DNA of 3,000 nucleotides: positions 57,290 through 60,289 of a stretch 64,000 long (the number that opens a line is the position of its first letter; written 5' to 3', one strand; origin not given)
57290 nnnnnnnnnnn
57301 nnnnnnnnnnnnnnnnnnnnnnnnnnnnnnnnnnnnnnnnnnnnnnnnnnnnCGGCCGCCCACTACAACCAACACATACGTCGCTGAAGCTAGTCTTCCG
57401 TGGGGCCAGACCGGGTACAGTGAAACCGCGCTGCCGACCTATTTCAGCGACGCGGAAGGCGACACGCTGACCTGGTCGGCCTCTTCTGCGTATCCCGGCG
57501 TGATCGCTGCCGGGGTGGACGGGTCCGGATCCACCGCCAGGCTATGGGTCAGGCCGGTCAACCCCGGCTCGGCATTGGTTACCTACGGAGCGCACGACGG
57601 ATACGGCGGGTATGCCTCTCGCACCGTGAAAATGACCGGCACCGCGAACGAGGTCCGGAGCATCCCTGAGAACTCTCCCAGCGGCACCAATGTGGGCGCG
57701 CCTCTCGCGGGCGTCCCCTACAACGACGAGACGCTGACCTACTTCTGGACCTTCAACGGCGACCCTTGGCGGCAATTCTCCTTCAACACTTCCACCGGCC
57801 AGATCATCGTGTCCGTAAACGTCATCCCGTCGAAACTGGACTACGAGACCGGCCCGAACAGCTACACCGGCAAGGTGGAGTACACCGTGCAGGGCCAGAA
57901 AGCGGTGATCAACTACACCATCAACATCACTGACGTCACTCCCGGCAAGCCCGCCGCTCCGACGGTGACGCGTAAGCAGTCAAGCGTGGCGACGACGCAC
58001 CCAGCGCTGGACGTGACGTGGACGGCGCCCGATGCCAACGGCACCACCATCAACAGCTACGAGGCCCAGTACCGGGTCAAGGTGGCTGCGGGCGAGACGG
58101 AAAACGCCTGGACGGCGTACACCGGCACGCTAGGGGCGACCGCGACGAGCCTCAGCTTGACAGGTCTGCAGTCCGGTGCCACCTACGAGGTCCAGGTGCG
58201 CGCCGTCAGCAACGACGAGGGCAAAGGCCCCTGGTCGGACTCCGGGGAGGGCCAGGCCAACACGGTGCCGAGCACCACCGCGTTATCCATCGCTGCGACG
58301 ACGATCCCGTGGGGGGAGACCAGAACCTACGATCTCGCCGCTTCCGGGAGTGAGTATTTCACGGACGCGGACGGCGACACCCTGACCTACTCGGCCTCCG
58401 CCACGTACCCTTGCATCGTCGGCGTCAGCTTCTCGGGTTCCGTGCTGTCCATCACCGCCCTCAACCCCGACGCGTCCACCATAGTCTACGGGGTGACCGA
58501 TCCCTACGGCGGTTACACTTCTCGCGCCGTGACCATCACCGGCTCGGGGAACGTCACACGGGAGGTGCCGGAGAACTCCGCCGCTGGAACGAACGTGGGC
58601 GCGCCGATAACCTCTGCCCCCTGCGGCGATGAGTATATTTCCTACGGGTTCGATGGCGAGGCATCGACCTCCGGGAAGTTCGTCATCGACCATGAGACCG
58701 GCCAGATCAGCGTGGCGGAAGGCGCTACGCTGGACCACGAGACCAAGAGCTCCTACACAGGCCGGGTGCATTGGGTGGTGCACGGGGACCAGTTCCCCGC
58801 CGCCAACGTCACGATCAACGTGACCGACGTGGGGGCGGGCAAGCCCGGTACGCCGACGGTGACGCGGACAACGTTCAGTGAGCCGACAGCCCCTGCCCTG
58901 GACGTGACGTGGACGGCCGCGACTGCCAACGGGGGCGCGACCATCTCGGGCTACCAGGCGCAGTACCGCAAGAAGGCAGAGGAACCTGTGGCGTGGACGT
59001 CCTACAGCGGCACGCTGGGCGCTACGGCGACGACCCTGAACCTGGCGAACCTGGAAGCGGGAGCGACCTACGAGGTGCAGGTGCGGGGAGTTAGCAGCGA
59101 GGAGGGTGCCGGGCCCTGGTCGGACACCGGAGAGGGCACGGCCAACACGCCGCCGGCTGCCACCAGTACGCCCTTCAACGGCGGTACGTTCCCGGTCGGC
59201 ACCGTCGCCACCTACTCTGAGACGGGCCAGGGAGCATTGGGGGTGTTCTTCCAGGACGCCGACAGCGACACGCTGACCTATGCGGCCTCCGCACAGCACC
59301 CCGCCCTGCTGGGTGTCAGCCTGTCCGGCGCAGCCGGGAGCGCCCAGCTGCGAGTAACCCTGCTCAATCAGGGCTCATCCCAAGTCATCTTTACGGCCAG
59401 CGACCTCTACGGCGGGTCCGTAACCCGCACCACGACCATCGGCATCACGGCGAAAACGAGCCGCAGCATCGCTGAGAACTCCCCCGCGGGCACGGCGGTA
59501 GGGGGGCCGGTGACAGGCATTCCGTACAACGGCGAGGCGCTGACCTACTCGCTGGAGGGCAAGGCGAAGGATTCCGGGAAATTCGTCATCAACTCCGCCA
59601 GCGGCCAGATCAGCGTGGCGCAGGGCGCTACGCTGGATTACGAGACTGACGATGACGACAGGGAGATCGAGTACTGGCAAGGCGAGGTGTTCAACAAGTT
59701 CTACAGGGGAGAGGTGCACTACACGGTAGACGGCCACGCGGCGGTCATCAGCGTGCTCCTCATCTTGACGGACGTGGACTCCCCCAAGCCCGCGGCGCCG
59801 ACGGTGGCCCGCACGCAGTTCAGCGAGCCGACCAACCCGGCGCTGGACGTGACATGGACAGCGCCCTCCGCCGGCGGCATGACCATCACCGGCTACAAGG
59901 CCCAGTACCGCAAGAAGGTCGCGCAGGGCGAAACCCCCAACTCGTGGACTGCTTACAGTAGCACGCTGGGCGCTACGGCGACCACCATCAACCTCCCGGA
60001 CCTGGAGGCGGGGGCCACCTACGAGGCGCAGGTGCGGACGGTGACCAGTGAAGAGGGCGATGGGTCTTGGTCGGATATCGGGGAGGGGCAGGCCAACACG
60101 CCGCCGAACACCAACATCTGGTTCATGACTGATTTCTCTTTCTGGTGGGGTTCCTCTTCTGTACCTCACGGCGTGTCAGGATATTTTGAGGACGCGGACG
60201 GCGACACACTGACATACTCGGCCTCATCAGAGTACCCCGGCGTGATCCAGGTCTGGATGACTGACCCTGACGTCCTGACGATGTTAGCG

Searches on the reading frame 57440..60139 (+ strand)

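Call 86: search_protein_families(library=pfam, proteins=[window:57440-60139:+])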
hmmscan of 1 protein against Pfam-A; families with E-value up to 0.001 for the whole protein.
window:57440-60139:+ (900 aa): 5 families
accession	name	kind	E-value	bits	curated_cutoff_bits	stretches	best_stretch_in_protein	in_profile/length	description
PF00041.27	fn3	-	2.2e-31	108.3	25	3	474-563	3-80/84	Fibronectin type III domain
PF00028.23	Cadherin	-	1.2e-12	48.5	28.8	0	375-461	4-92/93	Cadherin domain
PF25059.1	FN3_DSCAM-DSCAML_C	-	2.1e-11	44.4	39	0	198-258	14-67/89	DSCAM/DSCAML C-terminal Fn3-like domain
PF25788.1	Ig_Rha78A_N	-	3.4e-10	40.6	27.4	1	174-268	4-96/105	Rha78A-like, N-terminal immunoglobulin domain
PF16656.11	Pur_ac_phosph_N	-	4.6e-09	37.2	30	1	187-267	12-87/93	Purple acid Phosphatase, N-terminal domain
